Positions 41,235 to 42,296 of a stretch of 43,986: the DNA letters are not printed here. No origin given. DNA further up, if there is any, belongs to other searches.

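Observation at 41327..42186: Terminator-bracketed cassette encoding a secreted VPLPA-CTERM (exosortase-type) surface protein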

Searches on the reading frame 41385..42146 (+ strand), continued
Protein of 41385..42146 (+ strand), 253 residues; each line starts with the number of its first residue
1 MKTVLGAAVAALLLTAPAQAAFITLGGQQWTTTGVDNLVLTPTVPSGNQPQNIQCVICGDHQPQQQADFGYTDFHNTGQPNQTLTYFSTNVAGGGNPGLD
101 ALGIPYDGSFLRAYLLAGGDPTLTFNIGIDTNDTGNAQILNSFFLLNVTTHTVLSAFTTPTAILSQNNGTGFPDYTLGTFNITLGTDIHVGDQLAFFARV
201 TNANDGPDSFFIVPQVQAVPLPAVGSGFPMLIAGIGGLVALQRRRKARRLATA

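Call 39: search_protein_families(library=ncbifam, proteins=[P0148, P0150, P0153, P0159, P0174, P0186, P0197, P0200, P0229, P0239], max_evalue=0.01)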
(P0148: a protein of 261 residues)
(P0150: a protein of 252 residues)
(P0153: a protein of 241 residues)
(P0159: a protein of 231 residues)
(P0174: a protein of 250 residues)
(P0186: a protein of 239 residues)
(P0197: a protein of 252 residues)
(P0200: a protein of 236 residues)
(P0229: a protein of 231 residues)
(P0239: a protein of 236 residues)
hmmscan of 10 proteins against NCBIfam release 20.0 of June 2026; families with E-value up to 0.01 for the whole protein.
P0148 (261 aa): 8 families
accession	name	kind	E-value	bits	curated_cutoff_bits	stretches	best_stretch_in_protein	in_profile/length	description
TIGR02595.1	PEP_CTERM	domain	1.2e-05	25.8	16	1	235-260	1-23/24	PEP-CTERM sorting domain-containing protein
NF038126.1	PEP_CTERM_FxDxF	subfamily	3.3e-05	24.2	50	1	223-258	131-165/165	FxDxF family PEP-CTERM protein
NF038129.1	PEP_NF038129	equivalog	7.9e-05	22.6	65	1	214-259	146-193/194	NF038129 family PEP-CTERM protein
NF038125.1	PEP_CTERM_THxN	subfamily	0.00026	20.7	85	1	228-259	218-245/246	THxN family PEP-CTERM protein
NF041927.1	Xrt_dep_XDP1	equivalog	0.00036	20.6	125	1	230-260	215-242/242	exosortase-dependent surface protein XDP1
NF041538.1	PEP_EDSA_1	subfamily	0.00037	20.3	100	1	233-260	283-307/307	EDSAP-1 family PEP-CTERM protein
NF038124.1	PEP_CTERM_TLD_A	exception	0.0016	18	100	1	225-259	206-235/235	PEP_CTERM-anchored TLD domain-containing protein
NF033554.9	floc_PepA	equivalog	0.0062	16.4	80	1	106-261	159-261/261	flocculation-associated PEP-CTERM protein PepA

P0150 (252 aa): 0 families

P0153 (241 aa): 4 families
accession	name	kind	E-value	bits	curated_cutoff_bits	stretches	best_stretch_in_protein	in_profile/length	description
NF035944.1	PEPxxWA-CTERM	domain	9.5e-08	31.8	35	1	208-232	1-24/24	PEPxxWA-CTERM sorting domain-containing protein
NF038126.1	PEP_CTERM_FxDxF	subfamily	9.5e-05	22.7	50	1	203-231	137-165/165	FxDxF family PEP-CTERM protein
NF038129.1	PEP_NF038129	equivalog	0.00037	20.4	65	1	200-231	163-194/194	NF038129 family PEP-CTERM protein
NF038119.1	PEP_CTERM_MHFG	equivalog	0.00039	20.8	100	1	202-232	230-259/260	MHFG family PEP-CTERM protein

P0159 (231 aa): 0 families

P0174 (250 aa): 12 families
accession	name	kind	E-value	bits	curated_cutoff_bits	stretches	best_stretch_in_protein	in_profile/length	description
NF035944.1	PEPxxWA-CTERM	domain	9e-11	41.5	35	1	216-239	1-24/24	PEPxxWA-CTERM sorting domain-containing protein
NF038126.1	PEP_CTERM_FxDxF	subfamily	1.9e-07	31.5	50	1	215-239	141-165/165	FxDxF family PEP-CTERM protein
NF038129.1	PEP_NF038129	equivalog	1.5e-05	24.9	65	1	211-239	166-194/194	NF038129 family PEP-CTERM protein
TIGR02595.1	PEP_CTERM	domain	6.9e-05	23.4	16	1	216-242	1-24/24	PEP-CTERM sorting domain-containing protein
NF038119.1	PEP_CTERM_MHFG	equivalog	0.00013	22.4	100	1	204-239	224-259/260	MHFG family PEP-CTERM protein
NF033947.0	PEP-cistern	hypoth_equivalog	0.0002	21.1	60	1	198-236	158-193/195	cistern family PEP-CTERM protein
NF041538.1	PEP_EDSA_1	subfamily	0.00043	20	100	1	212-239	282-307/307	EDSAP-1 family PEP-CTERM protein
NF041927.1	Xrt_dep_XDP1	equivalog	0.0012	18.8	125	1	203-241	207-242/242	exosortase-dependent surface protein XDP1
NF038120.1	PEP_CTERM_QFxxD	subfamily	0.0023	17.9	80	1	215-239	192-214/215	NF038120 family PEP-CTERM protein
TIGR04477.1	sorted_by_XrtN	equivalog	0.0026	16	250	1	211-239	792-820/822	XrtN system VIT domain-containing protein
NF038118.1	PEP_CTERM_CCXG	equivalog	0.0037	17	90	1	211-239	171-199/199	CCXG family PEP-CTERM protein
NF038124.1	PEP_CTERM_TLD_A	exception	0.0037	16.9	100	1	215-239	210-234/235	PEP_CTERM-anchored TLD domain-containing protein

P0186 (239 aa): 3 families
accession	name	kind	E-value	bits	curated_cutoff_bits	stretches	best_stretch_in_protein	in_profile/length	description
TIGR03370.1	VPLPA-CTERM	domain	2.3e-10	40.2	25.35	1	214-237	1-24/25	VPLPA-CTERM sorting domain-containing protein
NF038129.1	PEP_NF038129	equivalog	0.0027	17.6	65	1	208-237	165-194/194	NF038129 family PEP-CTERM protein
NF038124.1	PEP_CTERM_TLD_A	exception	0.0087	15.6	100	0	206-237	205-234/235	PEP_CTERM-anchored TLD domain-containing protein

P0197 (252 aa): 12 families
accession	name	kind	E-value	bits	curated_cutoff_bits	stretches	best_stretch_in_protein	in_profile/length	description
NF038126.1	PEP_CTERM_FxDxF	subfamily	2.4e-11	44.1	50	1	223-248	140-165/165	FxDxF family PEP-CTERM protein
NF035944.1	PEPxxWA-CTERM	domain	3.3e-09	36.5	35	1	225-248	1-24/24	PEPxxWA-CTERM sorting domain-containing protein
NF038129.1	PEP_NF038129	equivalog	8.1e-09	35.6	65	1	137-248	102-194/194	NF038129 family PEP-CTERM protein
NF033554.9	floc_PepA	equivalog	4.8e-08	33.1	80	1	122-250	161-260/261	flocculation-associated PEP-CTERM protein PepA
NF038119.1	PEP_CTERM_MHFG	equivalog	3.8e-07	30.7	100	1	212-249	223-260/260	MHFG family PEP-CTERM protein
NF038124.1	PEP_CTERM_TLD_A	exception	1.4e-06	28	100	1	215-249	202-235/235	PEP_CTERM-anchored TLD domain-containing protein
TIGR02595.1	PEP_CTERM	domain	8.3e-06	26.3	16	1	225-250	1-24/24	PEP-CTERM sorting domain-containing protein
NF038120.1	PEP_CTERM_QFxxD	subfamily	0.00011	22.1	80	1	222-249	190-215/215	NF038120 family PEP-CTERM protein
NF038118.1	PEP_CTERM_CCXG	equivalog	0.00023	20.9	90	1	223-248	174-199/199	CCXG family PEP-CTERM protein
NF038125.1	PEP_CTERM_THxN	subfamily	0.00068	19.3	85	1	212-250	208-246/246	THxN family PEP-CTERM protein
NF033947.0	PEP-cistern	hypoth_equivalog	0.0021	17.8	60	1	220-247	168-195/195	cistern family PEP-CTERM protein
NF041927.1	Xrt_dep_XDP1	equivalog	0.0051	16.8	125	0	222-248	216-242/242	exosortase-dependent surface protein XDP1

P0200 (236 aa): 13 families
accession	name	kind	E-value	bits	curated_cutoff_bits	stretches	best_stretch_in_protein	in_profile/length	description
NF038126.1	PEP_CTERM_FxDxF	subfamily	4.6e-11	43.2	50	1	83-233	17-165/165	FxDxF family PEP-CTERM protein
NF033554.9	floc_PepA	equivalog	3.2e-09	37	80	1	77-236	85-261/261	flocculation-associated PEP-CTERM protein PepA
NF038129.1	PEP_NF038129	equivalog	6.9e-08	32.6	65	1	179-233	138-194/194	NF038129 family PEP-CTERM protein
NF035944.1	PEPxxWA-CTERM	domain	1.2e-07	31.6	35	1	210-233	1-24/24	PEPxxWA-CTERM sorting domain-containing protein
NF038119.1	PEP_CTERM_MHFG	equivalog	3.1e-07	31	100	1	205-234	231-260/260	MHFG family PEP-CTERM protein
TIGR02595.1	PEP_CTERM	domain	7.7e-06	26.4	16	1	210-235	1-24/24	PEP-CTERM sorting domain-containing protein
NF038118.1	PEP_CTERM_CCXG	equivalog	1.5e-05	24.8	90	1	207-233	173-199/199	CCXG family PEP-CTERM protein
NF038124.1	PEP_CTERM_TLD_A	exception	3.8e-05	23.4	100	1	209-234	210-235/235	PEP_CTERM-anchored TLD domain-containing protein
NF041538.1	PEP_EDSA_1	subfamily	8.8e-05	22.3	100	1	209-233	282-307/307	EDSAP-1 family PEP-CTERM protein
NF038120.1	PEP_CTERM_QFxxD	subfamily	0.00064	19.6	80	1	208-234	191-215/215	NF038120 family PEP-CTERM protein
NF041927.1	Xrt_dep_XDP1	equivalog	0.0012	18.9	125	1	205-235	214-242/242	exosortase-dependent surface protein XDP1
NF038125.1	PEP_CTERM_THxN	subfamily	0.0016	18.1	85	1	208-235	222-246/246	THxN family PEP-CTERM protein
NF033947.0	PEP-cistern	hypoth_equivalog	0.0024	17.7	60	1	201-232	164-195/195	cistern family PEP-CTERM protein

P0229 (231 aa): 9 families
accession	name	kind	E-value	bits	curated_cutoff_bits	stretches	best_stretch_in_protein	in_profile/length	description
NF033554.9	floc_PepA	equivalog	3.5e-09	36.9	80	1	76-228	129-260/261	flocculation-associated PEP-CTERM protein PepA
NF038125.1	PEP_CTERM_THxN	subfamily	3.1e-08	33.5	85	1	177-227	198-245/246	THxN family PEP-CTERM protein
NF038129.1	PEP_NF038129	equivalog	3.1e-06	27.2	65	1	153-228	115-194/194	NF038129 family PEP-CTERM protein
NF041538.1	PEP_EDSA_1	subfamily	2.4e-05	24.2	100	1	206-227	285-306/307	EDSAP-1 family PEP-CTERM protein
TIGR02595.1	PEP_CTERM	domain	0.00029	21.5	16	1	205-228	1-23/24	PEP-CTERM sorting domain-containing protein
NF038120.1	PEP_CTERM_QFxxD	subfamily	0.00042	20.3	80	1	159-229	143-215/215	NF038120 family PEP-CTERM protein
NF038118.1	PEP_CTERM_CCXG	equivalog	0.0016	18.1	90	1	202-228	173-199/199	CCXG family PEP-CTERM protein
NF038124.1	PEP_CTERM_TLD_A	exception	0.0029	17.2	100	1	194-229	205-235/235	PEP_CTERM-anchored TLD domain-containing protein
NF041927.1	Xrt_dep_XDP1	equivalog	0.0042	17.1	125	1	201-228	215-242/242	exosortase-dependent surface protein XDP1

P0239 (236 aa): 11 families
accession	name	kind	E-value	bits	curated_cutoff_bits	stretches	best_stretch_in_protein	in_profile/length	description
NF041538.1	PEP_EDSA_1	subfamily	1.5e-05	24.8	100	1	210-234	283-307/307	EDSAP-1 family PEP-CTERM protein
NF033554.9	floc_PepA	equivalog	1.8e-05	24.7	80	1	210-235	236-261/261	flocculation-associated PEP-CTERM protein PepA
NF041927.1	Xrt_dep_XDP1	equivalog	4.5e-05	23.5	125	1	203-234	211-242/242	exosortase-dependent surface protein XDP1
TIGR02595.1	PEP_CTERM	domain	4.6e-05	24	16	1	211-234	1-23/24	PEP-CTERM sorting domain-containing protein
NF038125.1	PEP_CTERM_THxN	subfamily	0.00023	20.8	85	1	209-234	221-246/246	THxN family PEP-CTERM protein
NF038120.1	PEP_CTERM_QFxxD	subfamily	0.00029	20.8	80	1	209-233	191-215/215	NF038120 family PEP-CTERM protein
TIGR03370.1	VPLPA-CTERM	domain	0.00039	20.4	25.35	1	211-234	1-24/25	VPLPA-CTERM sorting domain-containing protein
NF038129.1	PEP_NF038129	equivalog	0.00087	19.2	65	1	206-234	167-194/194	NF038129 family PEP-CTERM protein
NF038118.1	PEP_CTERM_CCXG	equivalog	0.0046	16.6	90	1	208-233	173-198/199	CCXG family PEP-CTERM protein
NF033947.0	PEP-cistern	hypoth_equivalog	0.0062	16.3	60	1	202-233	164-195/195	cistern family PEP-CTERM protein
NF038126.1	PEP_CTERM_FxDxF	subfamily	0.0064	16.7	50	0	209-233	140-164/165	FxDxF family PEP-CTERM protein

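Call 40: find_homologous_proteins(query=P0200, max_evalue=0.001)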
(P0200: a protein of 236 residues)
Query P0200 (236 aa): 1707 proteins with E <= 0.001 among 8000 candidates; the best 120 are listed.
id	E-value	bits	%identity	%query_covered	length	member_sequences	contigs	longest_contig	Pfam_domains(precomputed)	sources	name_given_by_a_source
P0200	1.0e-147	508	100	100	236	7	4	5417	PF07589.17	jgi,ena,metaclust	metaclust:\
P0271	3.1e-137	474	94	100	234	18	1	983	PF07589.17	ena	-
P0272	3.2e-137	474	94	100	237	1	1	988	PF07589.17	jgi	jgi:hypothetical protein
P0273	2.8e-133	461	93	100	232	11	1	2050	PF07589.17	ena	-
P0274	5.2e-130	450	90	100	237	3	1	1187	PF07589.17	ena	-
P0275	3.1e-121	422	86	97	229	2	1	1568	PF07589.17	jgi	jgi:hypothetical protein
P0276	3.0e-119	415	84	100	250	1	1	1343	PF07589.17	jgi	-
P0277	2.8e-116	405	82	100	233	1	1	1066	PF07589.17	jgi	-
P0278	4.6e-101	356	74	99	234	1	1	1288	PF07589.17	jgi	-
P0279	6.6e-99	349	72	100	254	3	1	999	PF07589.17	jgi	jgi:hypothetical protein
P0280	1.4e-97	344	76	88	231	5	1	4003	PF07589.17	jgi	-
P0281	5.3e-93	329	71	99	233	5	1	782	PF07589.17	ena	-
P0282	5.5e-93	329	72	97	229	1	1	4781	PF07589.17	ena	-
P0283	1.3e-92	328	69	97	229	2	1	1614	PF07589.17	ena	-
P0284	3.8e-91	323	69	99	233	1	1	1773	PF07589.17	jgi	-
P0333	9.8e-77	276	65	87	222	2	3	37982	PF07589.17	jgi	jgi:hypothetical protein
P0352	9.7e-75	269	60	99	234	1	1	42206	-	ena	-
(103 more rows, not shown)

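Call 42: find_encoding_contigs(protein=P0352, flank=10000, max_places=2)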
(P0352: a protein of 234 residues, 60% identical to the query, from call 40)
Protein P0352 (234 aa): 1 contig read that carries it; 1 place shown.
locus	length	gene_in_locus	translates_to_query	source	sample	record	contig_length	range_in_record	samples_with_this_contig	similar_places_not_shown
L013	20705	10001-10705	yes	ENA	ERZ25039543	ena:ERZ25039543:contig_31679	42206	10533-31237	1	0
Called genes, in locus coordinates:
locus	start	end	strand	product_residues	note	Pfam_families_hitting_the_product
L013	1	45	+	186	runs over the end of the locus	-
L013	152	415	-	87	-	-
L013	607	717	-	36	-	-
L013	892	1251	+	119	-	-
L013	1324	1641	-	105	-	-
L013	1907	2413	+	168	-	-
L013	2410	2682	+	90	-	-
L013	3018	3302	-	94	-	-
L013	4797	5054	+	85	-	-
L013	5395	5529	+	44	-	-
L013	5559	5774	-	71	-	-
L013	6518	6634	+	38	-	-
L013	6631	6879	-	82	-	-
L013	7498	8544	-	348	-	-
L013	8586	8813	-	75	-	-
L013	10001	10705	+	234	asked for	-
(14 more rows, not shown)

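Call 43: find_encoding_contigs(protein=P0333, flank=10000, max_places=2)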
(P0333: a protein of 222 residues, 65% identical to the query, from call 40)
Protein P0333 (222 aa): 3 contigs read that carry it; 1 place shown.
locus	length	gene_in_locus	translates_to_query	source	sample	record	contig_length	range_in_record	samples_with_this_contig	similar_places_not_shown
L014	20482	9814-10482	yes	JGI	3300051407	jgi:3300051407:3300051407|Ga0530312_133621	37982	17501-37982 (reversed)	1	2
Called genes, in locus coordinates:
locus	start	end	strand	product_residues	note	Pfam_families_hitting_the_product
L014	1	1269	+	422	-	?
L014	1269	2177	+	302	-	-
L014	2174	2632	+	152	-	-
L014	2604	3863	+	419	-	-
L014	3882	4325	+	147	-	-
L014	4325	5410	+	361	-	-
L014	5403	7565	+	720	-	PF01464:SLT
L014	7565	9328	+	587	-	-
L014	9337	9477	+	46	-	-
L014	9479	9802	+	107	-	-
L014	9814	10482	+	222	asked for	PF07589:PEP_exosort_dom (weak)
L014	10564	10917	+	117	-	-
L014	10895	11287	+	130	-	-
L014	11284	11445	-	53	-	-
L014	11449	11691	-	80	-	-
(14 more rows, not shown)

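Call 48: find_related_loci(query=A3, collection=genome_contigs, flank=10000)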
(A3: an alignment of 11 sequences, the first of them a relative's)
Query A3 (236 aa) in genome_contigs; peptide patterns used: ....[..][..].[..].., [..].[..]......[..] (x = any residue, [..] = any of these).
37 stretches matched a pattern; 9 encode a relative of the query (tblastn E <= 1e-3); 9 distinct loci.
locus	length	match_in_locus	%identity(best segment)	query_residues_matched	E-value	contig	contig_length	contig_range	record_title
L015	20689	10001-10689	92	3-236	4e-106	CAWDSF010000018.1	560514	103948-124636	MAG: uncultured beta proteobacterium isolate MFD00392.bin.2.342 genome assembly, contig: contig_5645, whole genome shotg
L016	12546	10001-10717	53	4-233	1e-64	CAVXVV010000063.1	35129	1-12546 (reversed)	MAG: uncultured Candidatus Rokubacteria bacterium isolate MFD04850.bin.2.156 genome assembly, contig: contig_42440, whol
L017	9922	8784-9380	62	33-234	2e-60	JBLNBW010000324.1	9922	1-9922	MAG: Rhodospirillaceae bacterium isolate MAG141 PRJNA950955_bin47_renamed_323, whole genome shotgun sequence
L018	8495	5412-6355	49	1-236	4e-52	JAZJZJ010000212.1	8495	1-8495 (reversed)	MAG: Pseudomonadota bacterium isolate ADI_H2L1_1_122_18_3-bin019 ADIH2L11_B019_0_000000000212, whole genome shotgun sequ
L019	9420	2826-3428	41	32-235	9e-43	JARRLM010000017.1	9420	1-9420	MAG: Acidobacteriota bacterium isolate Spart_072_MAG scaffold_3941, whole genome shotgun sequence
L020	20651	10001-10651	49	20-235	1e-34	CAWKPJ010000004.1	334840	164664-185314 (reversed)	MAG: uncultured beta proteobacterium isolate MFD03066.bin.2.155 genome assembly, contig: contig_31752, whole genome shot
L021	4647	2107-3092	40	25-236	3e-30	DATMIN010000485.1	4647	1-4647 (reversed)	MAG TPA_asm: Burkholderiaceae bacterium isolate SMAG_U13543 k141_399812, whole genome shotgun sequence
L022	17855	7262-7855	36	2-215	1e-26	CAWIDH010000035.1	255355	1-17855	MAG: uncultured Gammaproteobacteria bacterium isolate MFD00962.bin.2.116 genome assembly, contig: contig_98995, whole ge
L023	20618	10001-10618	32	3-225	7e-19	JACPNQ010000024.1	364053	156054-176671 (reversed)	MAG: Acidobacteria bacterium isolate NC_groundwater_579_Pr5_B-0.1um_61_21 alan_book_18_scaffold_347562, whole genome sho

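Call 52: search_protein_families(library=pfam, proteins=[L020:3859-7497:-, L020:8029-9372:-, L020:1946-3778:+, L020:10948-11751:-, L020:15605-18187:-, L023:8334-9275:+, L023:11008-11703:+, L023:11788-13392:+, L023:13940-15055:+, L023:7006-7833:-], max_evalue=0.00001)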
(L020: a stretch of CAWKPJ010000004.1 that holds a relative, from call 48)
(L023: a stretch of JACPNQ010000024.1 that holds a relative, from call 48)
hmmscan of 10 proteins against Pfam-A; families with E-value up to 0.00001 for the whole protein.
L020:3859-7497:- (1212 aa): 7 families
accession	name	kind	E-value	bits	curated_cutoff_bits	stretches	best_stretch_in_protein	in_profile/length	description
PF07992.20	Pyr_redox_2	-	2.6e-34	119.4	26.1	1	882-1194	1-291/291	Pyridine nucleotide-disulphide oxidoreductase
PF00027.35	cNMP_binding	-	8.9e-19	67.7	27.5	1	686-767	3-86/89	Cyclic nucleotide-binding domain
PF13738.12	Pyr_redox_3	-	1.5e-14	54.4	30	1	960-1138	103-285/305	Pyridine nucleotide-disulphide oxidoreductase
PF00070.33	Pyr_redox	-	2.9e-10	40.9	22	1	1029-1101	4-81/82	Pyridine nucleotide-disulphide oxidoreductase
PF12831.13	FAD_oxidored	-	4.1e-06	26.8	27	1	883-919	1-38/416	FAD dependent oxidoreductase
PF01266.30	DAO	-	4.4e-06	26.9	27.9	1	883-923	1-43/353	FAD dependent oxidoreductase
PF01946.23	Thi4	-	7.4e-06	25.8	26.2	0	880-920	16-58/235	Thi4 family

L020:8029-9372:- (447 aa): 0 families

L020:1946-3778:+ (610 aa): 3 families
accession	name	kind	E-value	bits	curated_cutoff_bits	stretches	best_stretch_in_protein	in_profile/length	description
PF02775.26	TPP_enzyme_C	-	5.9e-45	153.2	21.9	1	443-589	1-151/151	Thiamine pyrophosphate enzyme, C-terminal TPP binding domain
PF02776.23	TPP_enzyme_N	-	2.7e-37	127.6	26.8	1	68-177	1-111/119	Thiamine pyrophosphate enzyme, N-terminal TPP binding domain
PF00205.28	TPP_enzyme_M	-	1.7e-34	118.9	30.4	1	253-385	1-135/137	Thiamine pyrophosphate enzyme, central domain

L020:10948-11751:- (267 aa): 3 families
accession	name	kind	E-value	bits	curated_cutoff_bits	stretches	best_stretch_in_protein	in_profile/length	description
PF17957.7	Big_7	-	4.1e-34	117.5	24.1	2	46-112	1-70/70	Bacterial Ig domain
PF19077.6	Big_13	-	3.5e-06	27.9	27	0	74-131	40-100/102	Bacterial Ig-like domain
PF13750.12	Big_3_3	-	6.5e-06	26.3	27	0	94-174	3-79/157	Bacterial Ig-like domain (group 3)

L020:15605-18187:- (860 aa): 3 families
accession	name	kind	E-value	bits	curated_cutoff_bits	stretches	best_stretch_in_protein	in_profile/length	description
PF02518.31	HATPase_c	-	1.6e-22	80.5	26.4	1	743-851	2-110/111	Histidine kinase-, DNA gyrase B-, and HSP90-like ATPase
PF05231.19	MASE1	-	3.9e-22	79.2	29.8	1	334-608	5-298/299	MASE1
PF00512.31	HisKA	-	7.7e-09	35.9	26.9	1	632-697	3-63/66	His Kinase A (phospho-acceptor) domain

L023:8334-9275:+ (313 aa): 1 family
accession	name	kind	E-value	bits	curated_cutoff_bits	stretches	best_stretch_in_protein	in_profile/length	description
PF02585.22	PIG-L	-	1.1e-15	58.7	28.2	1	42-173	1-128/129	GlcNAc-PI de-N-acetylase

L023:11008-11703:+ (231 aa): 1 family
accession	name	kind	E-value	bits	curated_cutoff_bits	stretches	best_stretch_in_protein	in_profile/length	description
PF07589.16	PEP-CTERM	-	2.9e-06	27.6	20.7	1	207-230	2-24/24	PEP-CTERM motif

L023:11788-13392:+ (534 aa): 5 families
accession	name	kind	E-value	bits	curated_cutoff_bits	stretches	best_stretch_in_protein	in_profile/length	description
PF02872.23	5_nucleotid_C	-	1.7e-18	67.6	23.6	1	353-480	19-142/158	5'-nucleotidase, C-terminal domain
PF00326.27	Peptidase_S9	-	1.1e-08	35.3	22.6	1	100-151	46-97/213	Prolyl oligopeptidase family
PF00561.26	Abhydrolase_1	-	6.8e-08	32.9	25.8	1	47-161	2-115/245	alpha/beta hydrolase fold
PF00756.26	Esterase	-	7.4e-08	32.9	22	1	105-157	102-157/251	Putative esterase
PF10503.15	Esterase_PHB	-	1.7e-06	27.8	23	0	33-147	3-126/219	Esterase PHB depolymerase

L023:13940-15055:+ (371 aa): 2 families
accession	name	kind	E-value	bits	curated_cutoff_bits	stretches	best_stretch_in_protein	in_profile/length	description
PF15902.12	Sortilin-Vps10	-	3.1e-15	56.3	33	1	184-308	4-115/446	Sortilin, neurotensin receptor 3,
PF02012.26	BNR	-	4.7e-10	38.4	27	0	65-76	1-12/12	BNR/Asp-box repeat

L023:7006-7833:- (275 aa): 2 families
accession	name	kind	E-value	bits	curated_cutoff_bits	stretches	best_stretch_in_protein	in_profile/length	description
PF00903.31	Glyoxalase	-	5.3e-15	56.3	20.6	1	22-136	2-121/121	Glyoxalase/Bleomycin resistance protein/Dioxygenase superfamily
PF13669.12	Glyoxalase_4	-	1.9e-09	38.2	27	0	146-253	2-100/109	Glyoxalase/Bleomycin resistance protein/Dioxygenase superfamily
